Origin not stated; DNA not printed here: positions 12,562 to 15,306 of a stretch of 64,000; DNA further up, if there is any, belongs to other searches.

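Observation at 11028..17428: Four-gene cluster with PLD/HKD-like and PD-(D/E)xK-like nuclease modules and a DUF2971-like protein: candidate uncharacterised defence system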

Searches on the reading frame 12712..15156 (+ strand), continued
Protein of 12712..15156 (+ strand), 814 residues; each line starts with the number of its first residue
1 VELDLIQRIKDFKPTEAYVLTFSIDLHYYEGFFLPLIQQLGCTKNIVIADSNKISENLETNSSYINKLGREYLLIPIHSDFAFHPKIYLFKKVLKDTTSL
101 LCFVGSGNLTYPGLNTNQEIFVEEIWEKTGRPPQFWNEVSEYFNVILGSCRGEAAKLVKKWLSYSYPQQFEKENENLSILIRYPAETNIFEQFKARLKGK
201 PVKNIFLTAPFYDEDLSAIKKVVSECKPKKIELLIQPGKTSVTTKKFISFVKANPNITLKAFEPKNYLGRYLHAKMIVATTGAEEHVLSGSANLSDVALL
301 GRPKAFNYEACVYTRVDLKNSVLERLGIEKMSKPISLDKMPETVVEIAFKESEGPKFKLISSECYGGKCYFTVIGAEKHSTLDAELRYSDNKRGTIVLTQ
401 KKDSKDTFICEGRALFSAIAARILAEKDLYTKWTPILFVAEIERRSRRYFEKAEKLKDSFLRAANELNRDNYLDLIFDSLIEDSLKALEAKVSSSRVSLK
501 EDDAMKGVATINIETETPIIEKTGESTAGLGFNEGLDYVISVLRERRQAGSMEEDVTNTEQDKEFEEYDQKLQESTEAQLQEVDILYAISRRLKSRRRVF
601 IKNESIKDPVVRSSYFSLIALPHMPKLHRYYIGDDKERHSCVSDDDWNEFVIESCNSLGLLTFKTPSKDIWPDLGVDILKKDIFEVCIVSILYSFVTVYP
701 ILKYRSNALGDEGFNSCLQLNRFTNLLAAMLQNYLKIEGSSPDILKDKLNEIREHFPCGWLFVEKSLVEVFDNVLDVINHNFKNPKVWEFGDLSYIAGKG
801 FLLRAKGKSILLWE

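Call 76: predict_structure(alignment_id=A3)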
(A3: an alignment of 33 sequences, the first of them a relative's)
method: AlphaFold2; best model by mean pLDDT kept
length: 814 residues; sequences in the alignment: 33
mean_pLDDT: 82.7   pTM: 0.71
mean pLDDT of the five models: 82.7, 80.5, 79.3, 78.2, 73.7
residues with pLDDT >= 90: 400; 70-90: 292; 50-70: 44; < 50: 78
segments of 3 or more residues with pLDDT < 50: 346-352, 493-529, 548-581
pLDDT, mean of each block of 10 residues (from residue 1): 85 96 93 85 94 91 81 92 95 86 96 89 87 93 94 93 91 77 94 94 96 93 96 91 90 93 72 95 94 94 87 93 89 83 55 68 89 90 91 91 91 83 81 93 74 77 79 88 77 39 29 26 34 80 60 30 33 35 73 90 85 93 89 85 91 94 78 76 91 95 89 92 96 87 89 85 86 94 91 91 94 88
secondary structure, 60 per line:
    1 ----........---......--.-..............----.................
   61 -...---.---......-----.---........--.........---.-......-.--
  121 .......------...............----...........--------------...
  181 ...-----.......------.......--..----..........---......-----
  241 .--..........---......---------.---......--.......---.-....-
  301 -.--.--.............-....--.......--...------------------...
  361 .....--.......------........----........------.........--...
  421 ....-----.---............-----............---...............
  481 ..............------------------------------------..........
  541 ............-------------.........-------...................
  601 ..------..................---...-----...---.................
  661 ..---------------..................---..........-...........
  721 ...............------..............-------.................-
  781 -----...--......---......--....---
elements in order (helices of 4 or more, strands of 3 or more residues): H5-12 E16-21 H26-39 E44-50 H51-60 E72-77 E87-94 E97-105 H111-116 E121-127 H134-148 H153-163 E178-183 H189-195 E202-208 H217-226 E230-235 H244-253 E257-262 E276-281 E284-290 H296-299 E308-317 H322-325 H328-331 E332-334 E358-365 E368-374 E381-388 E393-400 E407-411 H412-415 E418-424 E434-438 H439-445 H451-462 H466-494 H531-552 H566-574 H582-602 H609-626 E630-632 E638-640 H644-662 H678-695 H699-708 H710-735 H742-755 H763-779 E786-788 E791-796 E800-805 E808-811

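Call 85: find_encoding_contigs(protein=P0005, flank=8000, max_places=2)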
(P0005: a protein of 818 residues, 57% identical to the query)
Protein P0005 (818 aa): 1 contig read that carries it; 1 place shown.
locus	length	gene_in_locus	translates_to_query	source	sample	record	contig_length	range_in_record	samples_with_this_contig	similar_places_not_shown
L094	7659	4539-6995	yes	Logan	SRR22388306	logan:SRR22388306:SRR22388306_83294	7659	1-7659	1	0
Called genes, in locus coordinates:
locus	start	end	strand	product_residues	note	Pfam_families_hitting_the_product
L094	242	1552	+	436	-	PF09903:DUF2130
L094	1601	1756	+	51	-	-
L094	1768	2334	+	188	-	PF28530:DUF8426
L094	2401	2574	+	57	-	-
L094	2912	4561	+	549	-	-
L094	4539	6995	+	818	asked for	PF09565:RE_NgoFVII (faint), PF13091:PLDc_2 (faint)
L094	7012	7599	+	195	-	PF22016:DUF6933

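Call 86: find_encoding_contigs(protein=P0006, flank=8000, max_places=2)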
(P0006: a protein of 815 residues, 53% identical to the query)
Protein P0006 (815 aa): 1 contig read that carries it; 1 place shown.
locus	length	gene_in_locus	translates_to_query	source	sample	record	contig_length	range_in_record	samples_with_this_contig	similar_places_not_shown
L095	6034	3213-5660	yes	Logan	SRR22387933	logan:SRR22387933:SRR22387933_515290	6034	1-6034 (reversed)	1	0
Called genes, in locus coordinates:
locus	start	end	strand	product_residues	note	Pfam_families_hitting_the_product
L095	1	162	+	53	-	?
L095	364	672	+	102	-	PF01541:GIY-YIG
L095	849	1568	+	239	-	PF12705:PDDEXK_1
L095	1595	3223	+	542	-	-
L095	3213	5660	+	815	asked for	PF13091:PLDc_2 (faint)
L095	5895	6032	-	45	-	?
